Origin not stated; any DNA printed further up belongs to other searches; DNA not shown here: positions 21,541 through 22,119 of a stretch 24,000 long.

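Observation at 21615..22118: Identical operator-plus-TATA architecture in front of the wHTH regulator gene and the MCP gene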

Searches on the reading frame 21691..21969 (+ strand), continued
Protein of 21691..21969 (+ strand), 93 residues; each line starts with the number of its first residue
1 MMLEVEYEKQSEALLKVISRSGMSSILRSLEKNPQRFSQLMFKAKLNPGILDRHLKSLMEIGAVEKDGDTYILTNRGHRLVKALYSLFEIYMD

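Call 38: fold_search(model_id=the predicted structure, library=pdb)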
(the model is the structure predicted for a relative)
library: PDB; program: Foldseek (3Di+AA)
matches with E <= 10: 1758; with E <= 0.001: 21
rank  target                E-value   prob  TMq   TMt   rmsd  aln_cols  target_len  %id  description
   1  4omz_A                1.2e-04  1.00  0.79  0.74   2.4        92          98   26  Crystal Structure of NolR from Sinorhizobium fredii (released 2014-04-16)
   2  8qkf_A                1.2e-04  1.00  0.76  0.72   2.5        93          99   17  SmtB protein of Mycobacterium smegmatis (released 2024-09-25)
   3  4k2e_B                1.4e-04  1.00  0.69  0.69   2.7        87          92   24  HlyU from Vibrio cholerae N16961 (released 2014-04-30)
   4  4omz_B                1.5e-04  1.00  0.78  0.74   2.5        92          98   25  Crystal Structure of NolR from Sinorhizobium fredii (released 2014-04-16)
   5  1r7j                  1.7e-04  1.00  0.72  0.73   1.1        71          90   22  Crystal structure of the DNA-binding protein Sso10a from Sulfolobus solfataricus (released 2004-07-20)
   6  4omy_A                2.1e-04  1.00  0.78  0.75   2.4        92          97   26  Crystal Structure of SeMet NolR from Sinorhizobium fredii in complex with oligo AT DNA (released 2014-04-16)
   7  2kko_MODEL_1_A        2.3e-04  1.00  0.73  0.63   2.8        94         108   18  Solution NMR structure of the homodimeric winged helix-turn-helix DNA-binding domain (fragment 1-100) Mb0332 f (released 2009-08-11)
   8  3f6v                  2.4e-04  1.00  0.60  0.58   3.5        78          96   26  Crystal structure of Possible transcriptional regulator for arsenical resistance (released 2008-11-25)
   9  3pqj_A                2.7e-04  1.00  0.68  0.65   4.3        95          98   26  Crystal Structure of the transcriptional repressor BigR from Xylella fastidiosa (released 2011-06-01)
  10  3cuo_A                2.7e-04  1.00  0.70  0.66   4.1        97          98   22  Crystal structure of the predicted DNA-binding transcriptional regulator from E. coli (released 2008-06-17)
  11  3jth_B                3.3e-04  1.00  0.65  0.65   3.5        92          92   27  Crystal structure of a transcriptional regulator HlyU from Vibrio vulnificus CMCP6 (released 2010-03-16)
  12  4omz_C                3.6e-04  1.00  0.79  0.73   2.4        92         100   26  Crystal Structure of NolR from Sinorhizobium fredii (released 2014-04-16)
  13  4ooi_B                3.6e-04  1.00  0.71  0.69   2.6        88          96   24  Reduced HlyU from Vibrio cholerae N16961 (released 2014-12-31)
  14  4ooi_C                3.6e-04  1.00  0.69  0.67   3.0        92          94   23  Reduced HlyU from Vibrio cholerae N16961 (released 2014-12-31)
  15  3f6o_B                3.6e-04  1.00  0.62  0.63   5.5        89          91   17  Crystal structure of ArsR family transcriptional regulator, RHA00566 (released 2008-11-25)
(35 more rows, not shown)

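Call 42: search_protein_families(library=pfam, proteins=[L018:8037-9596:+, L018:9597-9821:-, L018:10331-11512:+, L027:2901-3947:+, L010:135-731:+, L010:721-960:-, L010:1480-1800:+, L010:1803-4100:-, L009:10295-11254:+, L035:10276-13686:+], max_evalue=0.001)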
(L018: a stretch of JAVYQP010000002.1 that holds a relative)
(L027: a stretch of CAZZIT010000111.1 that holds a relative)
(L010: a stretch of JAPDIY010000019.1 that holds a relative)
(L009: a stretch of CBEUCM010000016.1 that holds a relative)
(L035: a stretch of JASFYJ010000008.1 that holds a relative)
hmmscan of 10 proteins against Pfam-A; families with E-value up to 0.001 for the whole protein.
L018:8037-9596:+ (520 aa): 6 families
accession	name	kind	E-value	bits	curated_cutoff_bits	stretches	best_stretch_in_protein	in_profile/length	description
PF16199.10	Radical_SAM_C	-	1.4e-25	89.7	31.9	1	294-373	1-84/85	Radical_SAM C-terminal domain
PF04055.27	Radical_SAM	-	2.7e-15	57.4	29.5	1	83-277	6-157/166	Radical SAM superfamily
PF23613.1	ELP3_N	-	1.6e-08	34.8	27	1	1-68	1-69/70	ELP3 N-terminal domain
PF00583.31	Acetyltransf_1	-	3e-06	28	20.7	1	409-509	28-116/116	Acetyltransferase (GNAT) family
PF13508.13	Acetyltransf_7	-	0.00051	20.8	27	0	421-510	11-83/84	Acetyltransferase (GNAT) domain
PF13673.13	Acetyltransf_10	-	0.00051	20.4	23.6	0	467-512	62-110/128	Acetyltransferase (GNAT) domain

L018:9597-9821:- (75 aa): 0 families

L018:10331-11512:+ (394 aa): 1 family
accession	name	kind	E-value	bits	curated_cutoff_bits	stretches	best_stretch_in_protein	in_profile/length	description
PF00291.31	PALP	-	1.4e-83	281.1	35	1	62-363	1-295/295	Pyridoxal-phosphate dependent enzyme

L027:2901-3947:+ (349 aa): 3 families
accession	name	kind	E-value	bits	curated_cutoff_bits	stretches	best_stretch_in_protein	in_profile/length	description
PF07690.21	MFS_1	-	4.3e-34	118.4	33.4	2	4-232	2-254/347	Major Facilitator Superfamily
PF12832.13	MFS_1_like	-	4.7e-11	42.8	25.2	1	14-328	15-367/373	MFS_1 like family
PF00083.30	Sugar_tr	-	1.6e-09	37.7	22.3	1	30-143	43-161/452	Sugar (and other) transporter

L010:135-731:+ (199 aa): 0 families

L010:721-960:- (80 aa): 0 families

L010:1480-1800:+ (107 aa): 1 family
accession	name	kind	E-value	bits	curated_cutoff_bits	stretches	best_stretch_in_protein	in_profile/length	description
PF01893.21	UPF0058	-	3.8e-26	91.6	25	1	22-102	3-85/87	Uncharacterised protein family UPF0058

L010:1803-4100:- (766 aa): 5 families
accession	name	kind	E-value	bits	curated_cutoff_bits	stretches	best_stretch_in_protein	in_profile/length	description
PF00270.35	DEAD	-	7e-33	114.2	26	1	89-253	2-166/167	DEAD/DEAH box helicase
PF00271.37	Helicase_C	-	6.5e-25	88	23.5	1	288-391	5-110/110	Helicase conserved C-terminal domain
PF09369.15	MZB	-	8.3e-13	49.3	24.2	1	644-719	1-80/80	MrfA Zn-binding domain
PF22590.2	Cas3-like_C_2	-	2.2e-09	38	27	1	329-391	36-105/106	CRISPR-associated nuclease/helicase Cas3, C-terminal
PF04851.21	ResIII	-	2.3e-06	28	22.5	1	86-219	3-138/164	Type III restriction enzyme, res subunit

L009:10295-11254:+ (320 aa): 12 families
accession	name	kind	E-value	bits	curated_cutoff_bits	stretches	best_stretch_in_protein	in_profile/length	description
PF13424.12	TPR_12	-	1.5e-28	99.3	30.1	2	148-220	3-77/77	Tetratricopeptide repeat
PF07719.23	TPR_2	-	1.2e-15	56.7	27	1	188-219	1-32/34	Tetratricopeptide repeat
PF00515.34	TPR_1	-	5.5e-14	51.7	27.8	2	278-302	1-25/34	Tetratricopeptide repeat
PF13374.12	TPR_10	-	5.8e-14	52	27.5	0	277-306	1-30/42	Tetratricopeptide repeat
PF13181.12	TPR_8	-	2.4e-13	49.5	25.7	1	189-219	2-32/34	Tetratricopeptide repeat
PF24885.1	TPR_NPHP3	-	1.3e-10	41.6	100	2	125-187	158-222/239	Nephrocystin-3 TPR domain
PF17874.7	TPR_MalT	-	3.7e-10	40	45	2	195-309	47-153/336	MalT-like TPR region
PF13428.12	TPR_14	-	4.7e-07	30.3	23.5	0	194-218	7-31/44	Tetratricopeptide repeat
PF13432.12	TPR_16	-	1.2e-06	29.3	32.7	0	245-303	9-56/65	Tetratricopeptide repeat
PF13176.12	TPR_7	-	1.6e-06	28.2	27.9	0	280-302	1-23/36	Tetratricopeptide repeat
PF14938.12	SNAP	-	7.4e-06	26.1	25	1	111-258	38-180/282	Soluble NSF attachment protein, SNAP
PF14559.12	TPR_19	-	0.00017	22.3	25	0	159-216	2-53/68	Tetratricopeptide repeat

L035:10276-13686:+ (1137 aa): 3 families
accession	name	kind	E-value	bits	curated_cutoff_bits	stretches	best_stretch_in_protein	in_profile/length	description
PF24844.1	PolC_DP2_central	-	2.4e-166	553.7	24.3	1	300-679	5-371/372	DNA polymerase II large subunit DP2, central domain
PF24846.1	PolC_DP2_cat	-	1.2e-153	510.8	24.3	1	716-1010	5-299/299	DNA polymerase II large subunit DP2, catalytic domain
PF03833.19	PolC_DP2_N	-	9.7e-119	395.9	24.3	1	27-293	1-270/271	DNA polymerase II large subunit DP2, N-terminal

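Call 51: search_protein_representatives(alignment_id=A1)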
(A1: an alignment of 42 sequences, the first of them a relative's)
Query: 42 sequences, 97 profile positions. Proteins with E-value up to 0.001 (for the whole library): 269; up to 1e-10: 40; up to 1e-30: 5. The best 150 are listed.
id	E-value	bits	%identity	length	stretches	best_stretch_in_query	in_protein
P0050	7.0e-42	157.4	-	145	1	1-96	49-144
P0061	5.1e-35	135.4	-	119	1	11-96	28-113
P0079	1.9e-34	133.6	-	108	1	7-96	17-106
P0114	1.7e-31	124.1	-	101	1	1-96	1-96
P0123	6.1e-31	122.3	-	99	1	11-96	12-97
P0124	1.4e-30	121.2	-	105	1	9-96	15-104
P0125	2.7e-30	120.2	-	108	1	12-93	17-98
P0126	9.0e-30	118.6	-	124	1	2-95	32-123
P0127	4.0e-29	116.5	-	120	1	11-96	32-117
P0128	1.6e-28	114.6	-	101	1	5-96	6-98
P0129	2.9e-27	110.6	-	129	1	10-95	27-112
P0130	1.4e-26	108.3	-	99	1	14-95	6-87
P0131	1.6e-26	108.2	-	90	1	13-95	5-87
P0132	7.0e-26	106.1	-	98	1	14-96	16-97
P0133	2.4e-25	104.4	-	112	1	14-94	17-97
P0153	2.0e-12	63.0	-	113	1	15-88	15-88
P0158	8.9e-11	57.7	-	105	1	17-94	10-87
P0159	1.5e-10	56.9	-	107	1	17-93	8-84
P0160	2.4e-10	56.3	-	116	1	14-94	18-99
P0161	3.6e-10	55.7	-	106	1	14-94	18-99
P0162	7.6e-10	54.7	-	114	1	15-92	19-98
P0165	1.2e-09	54.0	-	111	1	15-87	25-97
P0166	1.3e-09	53.9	-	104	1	14-93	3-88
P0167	1.9e-09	53.4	-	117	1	16-88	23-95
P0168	3.6e-09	52.5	-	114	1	13-84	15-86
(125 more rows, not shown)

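Call 52: list_cluster_members(proteins=[P0153, P0158, P0159, P0160, P0161, P0162, P0165, P0166, P0167, P0168])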
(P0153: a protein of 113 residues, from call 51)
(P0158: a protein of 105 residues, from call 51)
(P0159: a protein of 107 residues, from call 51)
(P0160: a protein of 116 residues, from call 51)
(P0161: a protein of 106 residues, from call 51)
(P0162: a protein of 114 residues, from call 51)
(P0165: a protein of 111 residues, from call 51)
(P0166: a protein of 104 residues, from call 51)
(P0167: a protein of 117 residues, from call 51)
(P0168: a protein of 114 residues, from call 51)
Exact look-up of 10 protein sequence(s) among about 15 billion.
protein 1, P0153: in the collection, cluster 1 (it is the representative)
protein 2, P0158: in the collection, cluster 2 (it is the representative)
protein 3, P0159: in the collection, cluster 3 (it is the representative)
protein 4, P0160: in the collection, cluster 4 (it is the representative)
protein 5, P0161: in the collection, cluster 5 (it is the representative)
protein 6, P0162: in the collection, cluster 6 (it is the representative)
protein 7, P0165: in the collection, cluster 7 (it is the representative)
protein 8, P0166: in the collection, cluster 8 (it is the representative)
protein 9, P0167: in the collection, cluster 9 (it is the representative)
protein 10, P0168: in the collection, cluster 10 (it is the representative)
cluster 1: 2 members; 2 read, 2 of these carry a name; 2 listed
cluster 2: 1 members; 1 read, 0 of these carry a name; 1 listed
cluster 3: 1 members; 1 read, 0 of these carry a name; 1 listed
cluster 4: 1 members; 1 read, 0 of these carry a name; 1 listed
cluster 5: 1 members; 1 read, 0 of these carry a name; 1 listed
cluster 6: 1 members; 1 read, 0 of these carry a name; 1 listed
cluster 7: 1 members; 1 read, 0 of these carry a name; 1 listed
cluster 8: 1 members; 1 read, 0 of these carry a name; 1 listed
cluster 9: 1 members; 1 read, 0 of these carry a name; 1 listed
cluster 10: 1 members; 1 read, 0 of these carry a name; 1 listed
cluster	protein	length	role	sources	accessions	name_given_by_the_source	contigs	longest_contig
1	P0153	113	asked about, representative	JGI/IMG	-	predicted transcriptional regulator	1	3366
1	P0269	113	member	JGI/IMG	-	predicted transcriptional regulator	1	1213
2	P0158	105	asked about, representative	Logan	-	-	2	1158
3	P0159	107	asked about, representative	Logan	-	-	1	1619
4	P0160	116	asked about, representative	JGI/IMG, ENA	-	-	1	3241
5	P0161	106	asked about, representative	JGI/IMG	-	-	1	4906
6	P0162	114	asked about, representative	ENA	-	-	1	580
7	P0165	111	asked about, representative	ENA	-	-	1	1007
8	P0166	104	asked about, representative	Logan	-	-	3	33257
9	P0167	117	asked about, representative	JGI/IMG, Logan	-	-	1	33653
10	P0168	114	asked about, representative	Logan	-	-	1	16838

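Call 59: find_homologous_proteins(query=A3, max_evalue=0.001)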
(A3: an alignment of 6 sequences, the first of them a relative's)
Query A3 (6 sequences) (117 aa, profile of the alignment): 34 proteins with E <= 0.001 among 1678 candidates.
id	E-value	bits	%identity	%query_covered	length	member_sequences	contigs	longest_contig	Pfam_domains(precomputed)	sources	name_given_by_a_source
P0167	5.4e-42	160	100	100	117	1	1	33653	PF01022.27,PF25213.2,PF14947.13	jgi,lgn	-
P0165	8.2e-40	153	36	65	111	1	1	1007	PF01022.27,PF24038.2,PF25213.2,PF14947.13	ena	-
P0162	2.0e-39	152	45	84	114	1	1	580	PF12840.14,PF01022.27,PF25213.2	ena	-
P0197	3.8e-39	151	33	71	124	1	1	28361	PF01022.27,PF14947.13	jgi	jgi:DNA-binding HxlR family transcriptional regulator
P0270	9.9e-39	150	33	71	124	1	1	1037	PF01022.27,PF14947.13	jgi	jgi:DNA-binding HxlR family transcriptional regulator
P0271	1.3e-36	143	78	98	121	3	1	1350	PF12840.14,PF01022.27,PF14947.13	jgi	-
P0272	3.3e-36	141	34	70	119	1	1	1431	PF01638.24,PF01022.27,PF24038.2,PF14947.13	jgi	jgi:DNA-binding HxlR family transcriptional regulator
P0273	1.2e-35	140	33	75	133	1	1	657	PF01022.27,PF14947.13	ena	-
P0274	2.6e-35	139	32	71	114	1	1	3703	PF01022.27,PF24038.2,PF14947.13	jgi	jgi:DNA-binding HxlR family transcriptional regulator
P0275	6.6e-35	137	34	70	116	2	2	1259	PF01638.24,PF01022.27,PF14947.13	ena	-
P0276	3.7e-34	135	32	71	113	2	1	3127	PF01638.24,PF01022.27,PF14947.13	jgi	jgi:DNA-binding HxlR family transcriptional regulator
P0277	4.3e-34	135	37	73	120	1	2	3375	PF01022.27,PF14947.13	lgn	-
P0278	7.4e-34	134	34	70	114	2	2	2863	PF01638.24,PF01022.27,PF14947.13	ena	-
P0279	1.0e-33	133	34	65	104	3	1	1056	PF01022.27,PF14947.13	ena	-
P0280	2.3e-33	132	35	57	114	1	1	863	PF01022.27,PF14947.13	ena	-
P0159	3.0e-30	122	37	77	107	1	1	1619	PF01022.27,PF25213.2,PF14947.13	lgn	-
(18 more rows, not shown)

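Call 60: search_solved_structures(query=A1, max_evalue=1)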
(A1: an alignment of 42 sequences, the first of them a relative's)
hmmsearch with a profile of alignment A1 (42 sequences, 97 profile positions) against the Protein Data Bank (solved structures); distinct sequences matched with E-value up to 1: 20.
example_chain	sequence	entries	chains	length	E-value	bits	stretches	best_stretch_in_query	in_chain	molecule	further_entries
1r7j_A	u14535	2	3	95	2.7e-06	30.4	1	42-92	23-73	Conserved hypothetical protein Sso10a | Sso10a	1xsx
3df8_A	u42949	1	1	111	0.044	16.9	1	53-95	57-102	possible HxlR family transcriptional factor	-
4hqm_A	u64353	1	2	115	0.21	14.7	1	18-91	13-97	QsrR protein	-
8q4d_E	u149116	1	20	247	0.4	13.9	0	30-79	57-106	Insertion sequence IS5376 putative ATP-binding protein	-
5znx_A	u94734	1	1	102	0.41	13.8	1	11-93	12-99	Transcriptional activator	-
8q3w_A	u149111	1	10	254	0.42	13.8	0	30-79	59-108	Insertion sequence IS5376 putative ATP-binding protein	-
3jth_A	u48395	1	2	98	0.44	13.7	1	11-93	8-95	Transcription activator HlyU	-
4hqe_A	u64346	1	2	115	0.52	13.5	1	19-91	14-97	Transcriptional regulator QsrR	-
1ub9_A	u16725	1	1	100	0.53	13.5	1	28-71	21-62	Hypothetical protein PH1061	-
5hs7_A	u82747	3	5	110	0.55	13.4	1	31-92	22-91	HTH-type transcriptional regulator YodB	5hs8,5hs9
4hw0_A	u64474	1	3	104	0.58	13.4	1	26-95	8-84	DNA-binding protein Sso10a-2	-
5opt_o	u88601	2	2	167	0.81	12.9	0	42-90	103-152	Ribosomal protein S19, putative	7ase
1nh3_A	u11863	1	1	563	0.9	12.7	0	50-65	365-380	DNA topoisomerase I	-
1lpq_A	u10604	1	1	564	0.9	12.7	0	50-65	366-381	DNA topoisomerase I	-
1rrj_A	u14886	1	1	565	0.91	12.7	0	50-65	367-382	DNA topoisomerase I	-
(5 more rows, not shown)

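Call 61: search_protein_families(library=pfam, proteins=[L051:7530-8519:-, L023:9202-10500:-, L038:2722-3366:-, L038:3353-4084:-, L049:3657-4283:-, L023:7832-8509:+, L051:6512-6934:+, L049:5233-8160:+, L049:8885-9598:-, L021:10458-11066:+], max_evalue=0.001)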
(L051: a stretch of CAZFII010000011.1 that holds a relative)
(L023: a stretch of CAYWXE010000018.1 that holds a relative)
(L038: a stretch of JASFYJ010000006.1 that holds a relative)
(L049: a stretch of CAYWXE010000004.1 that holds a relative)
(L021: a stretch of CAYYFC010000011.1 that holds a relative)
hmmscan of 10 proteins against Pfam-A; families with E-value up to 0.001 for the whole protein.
L051:7530-8519:- (330 aa): 1 family
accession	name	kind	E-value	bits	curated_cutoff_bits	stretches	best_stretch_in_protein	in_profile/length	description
PF04055.27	Radical_SAM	-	2.9e-22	80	29.5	1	77-229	4-162/166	Radical SAM superfamily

L023:9202-10500:- (433 aa): 1 family
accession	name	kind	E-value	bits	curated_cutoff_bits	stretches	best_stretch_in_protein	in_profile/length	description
PF04055.27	Radical_SAM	-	4.6e-20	72.9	29.5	1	179-330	4-164/166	Radical SAM superfamily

L038:2722-3366:- (215 aa): 1 family
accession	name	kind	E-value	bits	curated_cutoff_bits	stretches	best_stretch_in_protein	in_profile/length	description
PF00512.31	HisKA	-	2.9e-05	24.4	26.9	1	149-174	4-29/66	His Kinase A (phospho-acceptor) domain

L038:3353-4084:- (244 aa): 0 families

L049:3657-4283:- (209 aa): 0 families

L023:7832-8509:+ (226 aa): 0 families

L051:6512-6934:+ (141 aa): 2 families
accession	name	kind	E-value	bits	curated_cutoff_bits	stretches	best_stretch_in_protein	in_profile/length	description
PF22251.1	PFF1_TM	-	0.00091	19.3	32.3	1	18-107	101-191/300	Vacuolar membrane protease, transmembrane domain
PF13314.11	DUF4083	-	0.00095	19.5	25.4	1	20-60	9-51/57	Domain of unknown function (DUF4083)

L049:5233-8160:+ (976 aa): 10 families
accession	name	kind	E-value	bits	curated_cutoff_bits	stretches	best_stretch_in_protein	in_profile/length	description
PF13426.13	PAS_9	-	2.8e-84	278.5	27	6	32-137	2-103/103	PAS domain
PF00989.32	PAS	-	6.7e-81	268.1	22.6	6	151-259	2-113/113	PAS fold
PF08447.18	PAS_3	-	3.6e-74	245.6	25.6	5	172-256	1-89/89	PAS fold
PF08448.16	PAS_4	-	1.6e-63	212.2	23.1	5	522-628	2-109/110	PAS fold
PF13188.13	PAS_8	-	1.9e-51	170.8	21.8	6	267-323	1-55/65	PAS domain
PF24820.1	Diguanyl_cycl_sensor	-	2e-15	57.1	28.1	1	27-121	2-97/109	Diguanylate cyclase-like sensor domain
PF14598.12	PAS_11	-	7.5e-12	45.6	25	0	529-599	6-77/109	PAS domain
PF00512.31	HisKA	-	2.8e-06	27.7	26.9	1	912-961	5-61/66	His Kinase A (phospho-acceptor) domain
PF13185.12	GAF_2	-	6.5e-06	26.8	28.6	1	769-890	7-135/136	GAF domain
PF01590.32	GAF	-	6.5e-05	23.9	22.4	1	768-890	4-133/133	GAF domain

L049:8885-9598:- (238 aa): 0 families

L021:10458-11066:+ (203 aa): 2 families
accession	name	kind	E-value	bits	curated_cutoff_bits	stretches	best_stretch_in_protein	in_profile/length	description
PF00239.26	Resolvase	-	3.2e-24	86.1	23.3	1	58-189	1-134/145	Resolvase, N terminal domain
PF12728.13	HTH_17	-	4.9e-09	36.8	27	1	4-44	2-42/51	Helix-turn-helix domain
